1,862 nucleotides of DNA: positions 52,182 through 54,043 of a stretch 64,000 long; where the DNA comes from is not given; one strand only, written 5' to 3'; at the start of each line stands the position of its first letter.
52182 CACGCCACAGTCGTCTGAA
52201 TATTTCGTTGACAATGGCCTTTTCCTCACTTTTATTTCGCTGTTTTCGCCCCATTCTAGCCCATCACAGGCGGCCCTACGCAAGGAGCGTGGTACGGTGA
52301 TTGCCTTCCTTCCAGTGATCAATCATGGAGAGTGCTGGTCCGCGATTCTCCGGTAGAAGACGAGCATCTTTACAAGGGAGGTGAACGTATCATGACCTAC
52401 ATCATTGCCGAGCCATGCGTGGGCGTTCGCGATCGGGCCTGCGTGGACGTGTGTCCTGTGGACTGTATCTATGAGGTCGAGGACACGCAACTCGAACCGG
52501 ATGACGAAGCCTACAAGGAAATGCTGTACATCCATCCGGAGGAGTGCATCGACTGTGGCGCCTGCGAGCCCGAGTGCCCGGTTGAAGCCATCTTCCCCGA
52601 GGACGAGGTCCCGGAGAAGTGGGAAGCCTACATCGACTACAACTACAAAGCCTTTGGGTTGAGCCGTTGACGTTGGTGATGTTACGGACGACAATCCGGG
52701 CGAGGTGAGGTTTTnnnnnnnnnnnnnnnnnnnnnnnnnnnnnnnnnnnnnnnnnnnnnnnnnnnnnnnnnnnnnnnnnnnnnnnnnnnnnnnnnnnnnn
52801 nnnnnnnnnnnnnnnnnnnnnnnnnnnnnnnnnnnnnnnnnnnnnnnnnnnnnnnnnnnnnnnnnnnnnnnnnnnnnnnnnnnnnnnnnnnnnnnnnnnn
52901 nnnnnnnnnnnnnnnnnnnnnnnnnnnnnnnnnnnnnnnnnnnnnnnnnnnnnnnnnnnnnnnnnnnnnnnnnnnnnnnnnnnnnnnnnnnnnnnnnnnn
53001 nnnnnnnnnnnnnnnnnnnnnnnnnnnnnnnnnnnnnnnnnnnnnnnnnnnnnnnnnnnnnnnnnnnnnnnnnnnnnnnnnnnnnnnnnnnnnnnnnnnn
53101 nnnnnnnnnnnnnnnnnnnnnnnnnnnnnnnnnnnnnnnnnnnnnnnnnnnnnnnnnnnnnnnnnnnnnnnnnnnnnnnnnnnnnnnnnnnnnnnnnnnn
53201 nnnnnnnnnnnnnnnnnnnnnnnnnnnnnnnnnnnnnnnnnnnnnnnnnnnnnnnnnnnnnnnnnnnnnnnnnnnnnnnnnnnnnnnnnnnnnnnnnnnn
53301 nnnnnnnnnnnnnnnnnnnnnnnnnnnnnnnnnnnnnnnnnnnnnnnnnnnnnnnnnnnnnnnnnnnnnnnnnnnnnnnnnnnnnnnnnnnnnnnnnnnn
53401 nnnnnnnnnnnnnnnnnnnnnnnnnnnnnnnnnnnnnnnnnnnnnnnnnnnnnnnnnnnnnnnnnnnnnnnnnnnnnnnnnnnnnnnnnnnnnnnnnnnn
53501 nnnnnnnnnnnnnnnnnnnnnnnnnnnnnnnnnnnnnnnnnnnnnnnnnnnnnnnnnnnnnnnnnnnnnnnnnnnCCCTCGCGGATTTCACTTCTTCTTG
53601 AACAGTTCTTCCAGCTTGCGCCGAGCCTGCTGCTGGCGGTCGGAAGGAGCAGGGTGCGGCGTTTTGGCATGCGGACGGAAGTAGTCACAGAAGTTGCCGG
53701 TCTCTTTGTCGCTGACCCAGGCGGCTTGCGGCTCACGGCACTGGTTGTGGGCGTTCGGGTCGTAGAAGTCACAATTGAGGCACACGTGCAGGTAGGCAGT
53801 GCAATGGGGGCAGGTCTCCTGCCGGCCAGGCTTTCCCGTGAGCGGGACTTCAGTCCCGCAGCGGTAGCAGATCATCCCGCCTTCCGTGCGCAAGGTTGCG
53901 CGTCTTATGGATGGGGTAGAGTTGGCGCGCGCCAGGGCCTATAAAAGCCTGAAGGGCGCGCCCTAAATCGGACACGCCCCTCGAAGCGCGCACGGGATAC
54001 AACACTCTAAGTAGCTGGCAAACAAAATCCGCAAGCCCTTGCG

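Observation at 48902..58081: Regulatory island: two cytoplasmic HK/sigma-54-regulator pairs bracketing ferredoxin - RpoD-like sigma paralog - zinc-ribbon protein - RsbW-type anti-sigma kinase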

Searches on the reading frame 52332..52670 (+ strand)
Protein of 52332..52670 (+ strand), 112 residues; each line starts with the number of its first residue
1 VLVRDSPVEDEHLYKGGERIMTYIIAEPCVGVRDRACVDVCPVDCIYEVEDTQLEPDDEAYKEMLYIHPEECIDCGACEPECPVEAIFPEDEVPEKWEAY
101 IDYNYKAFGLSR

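Call 4: search_protein_families(library=pfam, proteins=[window:52332-52670:+], max_evalue=0.01)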
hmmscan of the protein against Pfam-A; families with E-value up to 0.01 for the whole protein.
window:52332-52670:+ (112 aa): 12 families
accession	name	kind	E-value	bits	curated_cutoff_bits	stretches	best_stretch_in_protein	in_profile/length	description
PF00037.32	Fer4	-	3.9e-11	42.7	21.1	2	66-87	2-23/24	4Fe-4S binding domain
PF12838.12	Fer4_7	-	1.3e-08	35.6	27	1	35-86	6-52/52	4Fe-4S dicluster domain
PF14697.11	Fer4_21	-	1.2e-07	32.2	35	2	66-87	35-57/59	4Fe-4S dicluster domain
PF13484.11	Fer4_16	-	1.7e-07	32.4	30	1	71-94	1-21/66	4Fe-4S double cluster binding domain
PF13237.11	Fer4_10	-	3.5e-07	30.5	25.5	2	23-83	3-53/53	4Fe-4S dicluster domain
PF13187.11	Fer4_9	-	3.1e-06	27.5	27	1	36-87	7-52/52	4Fe-4S dicluster domain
PF12797.12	Fer4_2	-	5e-06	26.6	24.5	1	65-84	3-22/22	4Fe-4S binding domain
PF12800.12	Fer4_4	-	3.2e-05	24.3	24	1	69-84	1-16/17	4Fe-4S binding domain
PF25160.1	LdpA_Fe-S-bd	-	6.4e-05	23.1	27.6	1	34-87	6-43/49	LdpA Fe-S cluster-binding domain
PF12837.12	Fer4_6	-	8.2e-05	22.8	25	1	70-87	7-24/24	4Fe-4S binding domain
PF13183.11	Fer4_8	-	0.00012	22.9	27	1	70-89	3-22/68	4Fe-4S dicluster domain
PF12798.12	Fer4_3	-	0.0055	17.9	27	0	72-86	1-15/15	4Fe-4S binding domain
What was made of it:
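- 52392..52670 (+): 7Fe-type ferredoxin (FdxA-like, 92 aa). Pfam Fer4/Fer4_7 (call 4).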

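Call 8: search_protein_families(library=ncbifam, proteins=[window:52332-52670:+], max_evalue=0.001)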
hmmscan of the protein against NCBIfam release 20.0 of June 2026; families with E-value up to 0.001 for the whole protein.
window:52332-52670:+ (112 aa): 37 families (the best 25 are shown)
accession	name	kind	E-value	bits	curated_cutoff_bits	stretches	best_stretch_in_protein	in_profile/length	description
NF045480.1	FdxA_Actino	equivalog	2.7e-29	101.5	125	1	21-108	1-76/107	ferredoxin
NF045490.1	FdxA_Protbact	equivalog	6.4e-22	77.8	135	1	21-106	1-74/104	ferredoxin FdxA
NF058577.1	FdxA_fam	equivalog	2.5e-13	50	65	2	64-92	1-29/52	4Fe-4S ferredoxin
TIGR01971.1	NuoI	subfamily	2.6e-10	40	113.05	1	14-103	29-114/121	NADH-quinone oxidoreductase, chain I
TIGR01944.1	rnfB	subfamily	8.5e-09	35.2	68.7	1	54-88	97-131/190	RnfABCDGE type electron transport complex subunit B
NF033683.1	di_4Fe-4S_YfhL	equivalog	3.1e-08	33.8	86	1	69-93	6-30/80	YfhL family 4Fe-4S dicluster ferredoxin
NF004536.0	PRK05888.1-1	equivalog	8.7e-08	31.7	212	1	27-88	58-115/180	NADH-quinone oxidoreductase subunit NuoI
NF003475.0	PRK05113.1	equivalog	2e-07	31.1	203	1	49-88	92-131/190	electron transport complex subunit RsxB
TIGR02512.1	FeFe_hydrog_A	subfamily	2.9e-07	29.7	405.95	1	35-102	13-82/375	[FeFe] hydrogenase, group A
NF043039.1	HgcAB_like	equivalog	7e-07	29.1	285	1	16-87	289-349/350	HgcAB-like fusion protein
NF042909.1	FMH_DH_FwdF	exception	7.1e-07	28.6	375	1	35-87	263-311/336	tungsten-dependent formylmethanofuran dehydrogenase subunit FwdF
NF040864.1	HgcB_ferredoxin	equivalog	7.2e-07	29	99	1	26-88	13-62/93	mercury methylation ferredoxin HgcB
NF006446.0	PRK08764.1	equivalog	1e-06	28.7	220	0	15-47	104-134/139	Rnf electron transport complex subunit RnfB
TIGR04105.1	FeFe_hydrog_B1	subfamily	1.6e-06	27.1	450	1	21-88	105-160/462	monomeric [FeFe] hydrogenase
TIGR02936.1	fdxN_nitrog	equivalog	6.4e-06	26.2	80.55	1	54-86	54-86/91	ferredoxin III, nif-specific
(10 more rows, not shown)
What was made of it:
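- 52392..52670 (+): NCBIfam FdxA models score below their cut-offs (call 8).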

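Call 50: find_related_loci(query=A7, collection=metagenome_contigs, flank=4000)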
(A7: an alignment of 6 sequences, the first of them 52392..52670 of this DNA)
Query A7 (92 aa) in metagenome_contigs; peptide patterns used: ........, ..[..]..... (x = any residue, [..] = any of these).
600 stretches matched a pattern (row limit reached: there are more); 588 encode a relative of the query (tblastn E <= 1e-3); the best 80 are kept; 80 distinct loci.
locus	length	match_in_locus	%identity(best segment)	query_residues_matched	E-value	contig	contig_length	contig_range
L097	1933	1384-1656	87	1-91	7e-49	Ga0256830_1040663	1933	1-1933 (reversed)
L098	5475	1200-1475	82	1-92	1e-46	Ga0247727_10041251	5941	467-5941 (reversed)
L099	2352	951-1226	78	1-92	2e-46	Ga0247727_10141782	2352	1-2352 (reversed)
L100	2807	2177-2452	77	1-92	2e-44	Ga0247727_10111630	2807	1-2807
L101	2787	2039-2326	74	1-92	5e-41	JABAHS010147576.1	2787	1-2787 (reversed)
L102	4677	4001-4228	61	1-89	7e-36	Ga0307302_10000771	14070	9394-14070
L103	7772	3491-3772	65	1-90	1e-35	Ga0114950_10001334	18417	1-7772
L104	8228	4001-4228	63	1-88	3e-37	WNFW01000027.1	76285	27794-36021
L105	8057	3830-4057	67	1-88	2e-35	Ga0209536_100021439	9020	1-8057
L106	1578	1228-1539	59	1-91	2e-35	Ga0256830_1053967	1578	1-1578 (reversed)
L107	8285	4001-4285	63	1-92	2e-35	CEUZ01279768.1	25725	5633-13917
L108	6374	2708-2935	63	1-88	1e-34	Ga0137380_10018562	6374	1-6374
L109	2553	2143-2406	68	1-92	6e-35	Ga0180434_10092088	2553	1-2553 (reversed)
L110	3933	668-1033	52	1-92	9e-35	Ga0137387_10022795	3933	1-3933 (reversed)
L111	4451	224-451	63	1-88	8e-35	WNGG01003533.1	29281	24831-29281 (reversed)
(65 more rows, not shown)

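Call 56: search_solved_structures(query=window:52392-52670:+, max_evalue=0.001)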
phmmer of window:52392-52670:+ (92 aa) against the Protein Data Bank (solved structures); distinct sequences matched with E-value up to 0.001: 59.
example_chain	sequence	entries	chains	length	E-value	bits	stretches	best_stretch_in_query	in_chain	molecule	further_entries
1h98_A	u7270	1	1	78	2.5e-27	98.3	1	3-90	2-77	FERREDOXIN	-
2v2k_A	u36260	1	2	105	2.4e-26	95.1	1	2-88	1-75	FERREDOXIN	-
1bc6_A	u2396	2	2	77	7.8e-23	83.9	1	3-86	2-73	7-FE FERREDOXIN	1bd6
1bqx_A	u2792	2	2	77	3.8e-21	78.5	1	3-86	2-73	PROTEIN (FERREDOXIN) | FERREDOXIN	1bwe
1b0t_A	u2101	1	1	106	4.8e-17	65.3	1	3-85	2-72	PROTEIN (FERREDOXIN I)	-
1frh_A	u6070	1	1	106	5.8e-17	65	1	3-85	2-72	FERREDOXIN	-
1fdd_A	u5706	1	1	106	6.2e-17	64.9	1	3-85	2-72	FERREDOXIN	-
1frj_A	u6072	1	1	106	6.3e-17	64.9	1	3-85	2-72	FERREDOXIN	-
1gao_A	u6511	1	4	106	6.7e-17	64.8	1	3-85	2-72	FERREDOXIN I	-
1d3w_A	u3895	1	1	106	7.1e-17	64.8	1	3-85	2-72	FERREDOXIN 1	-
1axq_A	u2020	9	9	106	1.2e-16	64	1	3-85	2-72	FERREDOXIN | FERREDOXIN I | 7-FE FERREDOXIN I (FD1)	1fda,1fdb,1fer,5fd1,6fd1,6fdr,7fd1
1f5b_A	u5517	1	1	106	1.6e-16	63.6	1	3-85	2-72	FERREDOXIN 1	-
9sw6_G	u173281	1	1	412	2e-16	63.3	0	14-69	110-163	Polyferredoxin protein MvhB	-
1pc5_A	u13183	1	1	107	2.8e-16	62.9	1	1-85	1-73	Ferredoxin I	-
1pc4_A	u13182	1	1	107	2.8e-16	62.8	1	1-85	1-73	Ferredoxin I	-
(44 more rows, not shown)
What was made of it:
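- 52392..52670 (+): PDB 1H98 E=2.5e-27 and 2V2K (call 56).
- On 7Fe ferredoxin (FdxA type): PDB matches are 7Fe ferredoxins (call 56).
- Closest known: 7Fe ferredoxins. Same: The same two cluster-binding Cys motifs, and strong sequence matches (call 56).
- Checked: The best solved relatives are 7Fe ferredoxins (1H98, 2V2K; call 56).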

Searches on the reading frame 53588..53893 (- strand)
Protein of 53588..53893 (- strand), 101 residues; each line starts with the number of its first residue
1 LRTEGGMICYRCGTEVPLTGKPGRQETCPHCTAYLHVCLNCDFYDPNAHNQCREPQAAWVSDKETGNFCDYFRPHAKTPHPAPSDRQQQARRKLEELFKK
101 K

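Call 4: search_protein_families(library=pfam, proteins=[window:53588-53893:-], max_evalue=0.01)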
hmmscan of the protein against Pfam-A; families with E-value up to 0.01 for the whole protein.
window:53588-53893:- (101 aa): 1 family
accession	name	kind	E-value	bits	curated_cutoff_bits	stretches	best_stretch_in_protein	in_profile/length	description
PF25144.1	Zn_ribbon_IFT122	-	0.006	16.8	27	1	8-32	7-29/45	IFT122, zinc ribbon domain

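Call 8: search_protein_families(library=ncbifam, proteins=[window:53588-53893:-], max_evalue=0.001)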
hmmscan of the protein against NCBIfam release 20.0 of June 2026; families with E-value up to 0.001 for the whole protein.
window:53588-53893:- (101 aa): 0 families

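Call 15: find_homologous_proteins(query=window:53588-53875:-, max_evalue=0.001)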
Query window:53588-53875:- (95 aa): 488 proteins with E <= 0.001 among 488 candidates; the best 120 are listed.
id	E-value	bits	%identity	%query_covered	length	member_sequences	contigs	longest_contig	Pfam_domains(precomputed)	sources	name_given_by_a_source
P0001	2.6e-63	228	100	100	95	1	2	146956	-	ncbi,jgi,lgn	-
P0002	2.5e-37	145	67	100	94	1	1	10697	-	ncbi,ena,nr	ncbi:hypothetical protein MJD09_22055 [bacterium]|nr:hypothetical protein [bacterium]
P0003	9.1e-37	143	60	89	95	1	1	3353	-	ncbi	ncbi:MAG: hypothetical protein ACE5NJ_05195 [Thermodesulfobacteriota bacterium]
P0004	4.3e-35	138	62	100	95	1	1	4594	-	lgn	-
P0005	5.4e-35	137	65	99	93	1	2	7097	-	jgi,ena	-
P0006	1.7e-33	133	59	89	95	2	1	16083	-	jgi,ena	-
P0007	2.6e-33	132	63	100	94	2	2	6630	-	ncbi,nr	ncbi:MAG: hypothetical protein D6813_07660 [Calditrichaeota bacterium]|nr:MAG: hypothetical protein 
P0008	3.7e-33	132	61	100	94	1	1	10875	-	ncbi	-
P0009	5.7e-33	131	62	100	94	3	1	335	-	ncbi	-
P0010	8.4e-33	130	63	100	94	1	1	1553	-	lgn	-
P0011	1.8e-32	129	65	76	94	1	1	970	-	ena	-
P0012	2.8e-32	129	61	100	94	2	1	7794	-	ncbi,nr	ncbi:hypothetical protein JXO59_06030 [candidate division KSB1 bacterium]|nr:hypothetical protein [c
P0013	8.2e-32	127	59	100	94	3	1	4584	-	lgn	-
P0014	1.5e-31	126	59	100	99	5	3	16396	-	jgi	jgi:hypothetical protein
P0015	6.6e-31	124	56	89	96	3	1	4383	-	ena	-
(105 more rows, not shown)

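Call 17: find_related_loci(query=A1, collection=genome_contigs, flank=8000)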
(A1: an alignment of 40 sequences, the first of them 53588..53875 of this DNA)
Query A1 (95 aa) in genome_contigs; peptide patterns used: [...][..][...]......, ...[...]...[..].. (x = any residue, [..] = any of these).
600 stretches matched a pattern (row limit reached: there are more); 570 encode a relative of the query (tblastn E <= 1e-3); the best 80 are kept; 80 distinct loci.
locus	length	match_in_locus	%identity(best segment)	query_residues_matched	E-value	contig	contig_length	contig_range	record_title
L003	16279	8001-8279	64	1-94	2e-36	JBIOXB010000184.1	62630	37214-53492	MAG: bacterium isolate MAG067 k127_4440281, whole genome shotgun sequence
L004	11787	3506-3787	60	1-95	3e-36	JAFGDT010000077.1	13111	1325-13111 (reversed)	MAG: bacterium isolate Zod_Metabat.1186 k87_6563570, whole genome shotgun sequence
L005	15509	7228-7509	60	1-95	9e-33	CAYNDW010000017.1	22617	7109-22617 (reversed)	MAG TPA_asm: uncultured Cytophagia bacterium isolate binchicken_co248_448 genome assembly, contig: NODE_2282_length_2261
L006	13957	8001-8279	54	1-95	9e-32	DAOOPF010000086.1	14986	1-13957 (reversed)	MAG TPA_asm: bacterium isolate AMR_MDS_2604 NODE_4872_length_14986_cov_10.810528, whole genome shotgun sequence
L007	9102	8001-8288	56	1-94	1e-31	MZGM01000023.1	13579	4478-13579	MAG: candidate division KSB1 bacterium 4484_219 ex4484_219_scaffold_4930, whole genome shotgun sequence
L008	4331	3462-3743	54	1-95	3e-31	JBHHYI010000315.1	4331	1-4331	MAG: bacterium isolate Maj_2_bin.63 NODE_12754_length_4331_cov_26.266604, whole genome shotgun sequence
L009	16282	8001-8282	54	1-94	1e-30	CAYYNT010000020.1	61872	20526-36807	MAG TPA_asm: uncultured Gemmatimonadales bacterium isolate binchicken_co20_206 genome assembly, contig: NODE_1189_length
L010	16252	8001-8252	58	1-85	3e-30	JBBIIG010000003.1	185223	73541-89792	MAG: bacterium isolate BR1S70218_bin_133 NODE_75_length_185223_cov_6.010061, whole genome shotgun sequence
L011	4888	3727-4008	49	1-94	1e-29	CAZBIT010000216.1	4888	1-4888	MAG TPA_asm: uncultured bacterium isolate binchicken_co119_530 genome assembly, contig: NODE_28241_length_4888_cov_5.600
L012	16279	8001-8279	53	2-94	7e-30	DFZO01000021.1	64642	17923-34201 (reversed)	MAG TPA_asm: Syntrophaceae bacterium UBA4054 UBA4054_contig_8928, whole genome shotgun sequence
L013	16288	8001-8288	49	1-94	7e-29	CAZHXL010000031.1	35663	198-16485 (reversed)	MAG TPA_asm: uncultured Clostridia bacterium isolate SRP178908_co1_55 genome assembly, contig: NODE_657_length_35663_cov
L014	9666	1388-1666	50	1-94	8e-29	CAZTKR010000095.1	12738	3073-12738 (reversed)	MAG TPA_asm: uncultured bacterium isolate binchicken_co334_18 genome assembly, contig: NODE_8894_length_12738_cov_5.7190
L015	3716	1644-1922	51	2-94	3e-28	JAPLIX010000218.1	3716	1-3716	MAG: Proteobacteria bacterium isolate LacPavin_0419_WC90_MAG_50_6 LacPavin_0419_WC90_scaffold_357056, whole genome shotg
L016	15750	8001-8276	54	2-93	2e-28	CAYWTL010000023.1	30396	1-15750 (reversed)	MAG TPA_asm: uncultured Syntrophaceae bacterium isolate SRP192927_co7_613 genome assembly, contig: NODE_2406_length_3039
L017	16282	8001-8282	51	1-94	4e-28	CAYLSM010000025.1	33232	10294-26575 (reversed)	MAG TPA_asm: uncultured Gemmatimonadales bacterium isolate binchicken_co20_334 genome assembly, contig: NODE_2852_length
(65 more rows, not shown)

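Call 55: search_solved_structures(query=A1, max_evalue=1)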
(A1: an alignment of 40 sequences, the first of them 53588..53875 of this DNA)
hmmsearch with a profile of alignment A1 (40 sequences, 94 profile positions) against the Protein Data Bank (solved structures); distinct sequences matched with E-value up to 1: 17.
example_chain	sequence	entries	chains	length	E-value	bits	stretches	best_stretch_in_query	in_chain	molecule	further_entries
36ro_P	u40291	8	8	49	0.0059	20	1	2-29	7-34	DNA-directed RNA polymerase subunit Rpo12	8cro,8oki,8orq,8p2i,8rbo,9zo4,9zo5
4q2j_A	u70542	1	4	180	0.0099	19.2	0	33-69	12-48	DNA-binding protein SATB1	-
4qiw_P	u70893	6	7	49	0.025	18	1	2-29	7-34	DNA-directed RNA polymerase subunit P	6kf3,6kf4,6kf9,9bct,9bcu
8fmw_Ad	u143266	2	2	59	0.038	17.4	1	7-43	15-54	50S ribosomal protein L32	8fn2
5nus_B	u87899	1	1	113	0.089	16.2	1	3-58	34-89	p44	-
5obz_B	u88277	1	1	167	0.17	15.3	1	19-58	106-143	Putative transcription factor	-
1q3y_A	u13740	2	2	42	0.22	15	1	2-36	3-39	GAG protein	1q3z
3axs_A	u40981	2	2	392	0.26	14.7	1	2-31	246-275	Probable N(2),N(2)-dimethylguanosine tRNA methyltransferase Trm1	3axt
5dm6_Z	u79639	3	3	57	0.33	14.4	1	20-40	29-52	50S ribosomal protein L32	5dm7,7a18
2bl6_A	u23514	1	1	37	0.35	14.3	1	2-36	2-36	NUCLEOCAPSID PROTEIN P11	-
1nwx_Z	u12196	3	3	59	0.36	14.3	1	20-40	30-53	ribosomal protein L32 | 50S ribosomal protein L32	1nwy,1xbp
28ye_F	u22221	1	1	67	0.36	14.3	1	15-40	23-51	Large ribosomal subunit protein bL32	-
1j5a_M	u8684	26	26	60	0.39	14.1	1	20-40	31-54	RIBOSOMAL PROTEIN L32 | 50S ribosomal protein L32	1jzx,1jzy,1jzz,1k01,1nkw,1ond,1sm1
4v49_BZ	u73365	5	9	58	0.43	14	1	20-40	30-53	50S ribosomal protein L32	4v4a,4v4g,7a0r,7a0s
4zgi_A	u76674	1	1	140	0.57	13.6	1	21-72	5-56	TRAF-interacting protein with FHA domain-containing protein A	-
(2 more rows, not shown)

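Call 63: predict_structure(alignment_id=A1)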
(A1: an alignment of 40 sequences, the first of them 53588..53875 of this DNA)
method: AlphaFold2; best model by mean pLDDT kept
length: 95 residues; sequences in the alignment: 40
mean_pLDDT: 78.3   pTM: 0.60
mean pLDDT of the five models: 78.3, 69.7, 63.6, 62.8, 61.6
residues with pLDDT >= 90: 19; 70-90: 55; 50-70: 14; < 50: 7
segments of 3 or more residues with pLDDT < 50: 72-77
pLDDT, mean of each block of 10 residues (from residue 1): 90 85 92 89 80 80 81 49 67 60
secondary structure, 60 per line:
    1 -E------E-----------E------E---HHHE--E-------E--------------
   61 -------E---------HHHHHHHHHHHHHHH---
elements in order: H78-92

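Call 67: fold_search(model_id=the predicted structure, library=pdb)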
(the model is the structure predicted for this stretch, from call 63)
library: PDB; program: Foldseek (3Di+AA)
matches with E <= 10: 15; with E <= 0.001: 0
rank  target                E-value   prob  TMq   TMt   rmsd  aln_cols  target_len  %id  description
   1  5k2m_E                2.2e+00  0.14  0.24  0.41   2.6        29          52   31  Bifunctional LysX/ArgX from Thermococcus kodakarensis with LysW-gamma-AAA (released 2016-09-07)
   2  1isu_A                2.2e+00  0.08  0.26  0.38   6.2        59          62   22  THE THREE-DIMENSIONAL STRUCTURE OF THE HIGH-POTENTIAL IRON-SULFUR PROTEIN ISOLATED FROM THE PURPLE PHOTOTROPHIC BACTER (released 1994-01-31)
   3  9d9z_B                2.2e+00  0.06  0.25  0.01   9.8        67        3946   21  Structure of human UBR4-KCMF1-CaM E3 ligase complex (Silencing Factor of the Integrated stress response, SiFI) (released 2025-06-11)
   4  5k2m_F                2.3e+00  0.15  0.24  0.40   2.5        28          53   32  Bifunctional LysX/ArgX from Thermococcus kodakarensis with LysW-gamma-AAA (released 2016-09-07)
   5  9iic_C                3.1e+00  0.07  0.27  0.13   6.3        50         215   22  Crystal structure of HOIP RING2-LDD in complex with STK4 KD domain (released 2025-06-25)
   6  9nwe_B                3.4e+00  0.05  0.25  0.02   9.8        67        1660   21  E3 ligase UBR4-KCMF1-calmodulin complex (released 2025-06-18)
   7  9nwe_A                3.9e+00  0.04  0.25  0.02   9.8        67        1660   21  E3 ligase UBR4-KCMF1-calmodulin complex (released 2025-06-18)
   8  9d9z_A                3.9e+00  0.04  0.25  0.01   9.8        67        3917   21  Structure of human UBR4-KCMF1-CaM E3 ligase complex (Silencing Factor of the Integrated stress response, SiFI) (released 2025-06-11)
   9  9pzj_B                3.9e+00  0.03  0.22  0.29   7.0        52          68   17  Benzylsuccinate synthase alpha-beta-gamma complex with bound toluene and fumarate (released 2025-10-22)
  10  4pkf_B                4.2e+00  0.07  0.30  0.40   6.8        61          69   18  Benzylsuccinate synthase alpha-beta-gamma complex (released 2014-07-02)
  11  5eio_C                5.7e+00  0.10  0.25  0.47   2.1        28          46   32  Crystal structure of LysY from Thermus thermophilus complexed with NADP+ and LysW-gamma-aminoadipic semialdehyde (released 2016-03-23)
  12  2ct7_MODEL_1_A        6.6e+00  0.06  0.23  0.25   2.1        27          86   22  Solution Structure of the IBR domain of the RING finger protein 31 protein (released 2005-11-23)
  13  1hlq_B                7.1e+00  0.03  0.23  0.28   6.6        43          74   21  CRYSTAL STRUCTURE OF RHODOFERAX FERMENTANS HIGH POTENTIAL IRON-SULFUR PROTEIN REFINED TO 1.45 A (released 2003-06-03)
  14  1hpi                  7.6e+00  0.04  0.23  0.30   5.8        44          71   20  MOLECULAR STRUCTURE OF THE OXIDIZED HIGH-POTENTIAL IRON-SULFUR PROTEIN ISOLATED FROM ECTOTHIORHODOSPIRA VACUOLATA (released 1994-04-30)
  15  1hlq_C                8.8e+00  0.03  0.22  0.27   6.4        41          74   20  CRYSTAL STRUCTURE OF RHODOFERAX FERMENTANS HIGH POTENTIAL IRON-SULFUR PROTEIN REFINED TO 1.45 A (released 2003-06-03)
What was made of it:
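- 53588..53875 (-): 8-Cys small protein (ZnR). A neighbour, probably not part of the sigma module. AF2 pLDDT 78 with no PDB fold match (calls 63, 67).
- On ZAS (zinc-binding anti-sigma) domain, considered for the 8-Cys protein: No PDB fold match (call 67).
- Tried and rejected: Foldseek against the PDB gave only E>2 matches to zinc ribbons, HiPIP and BSS small subunits (calls 63, 67), so no function could be assigned.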
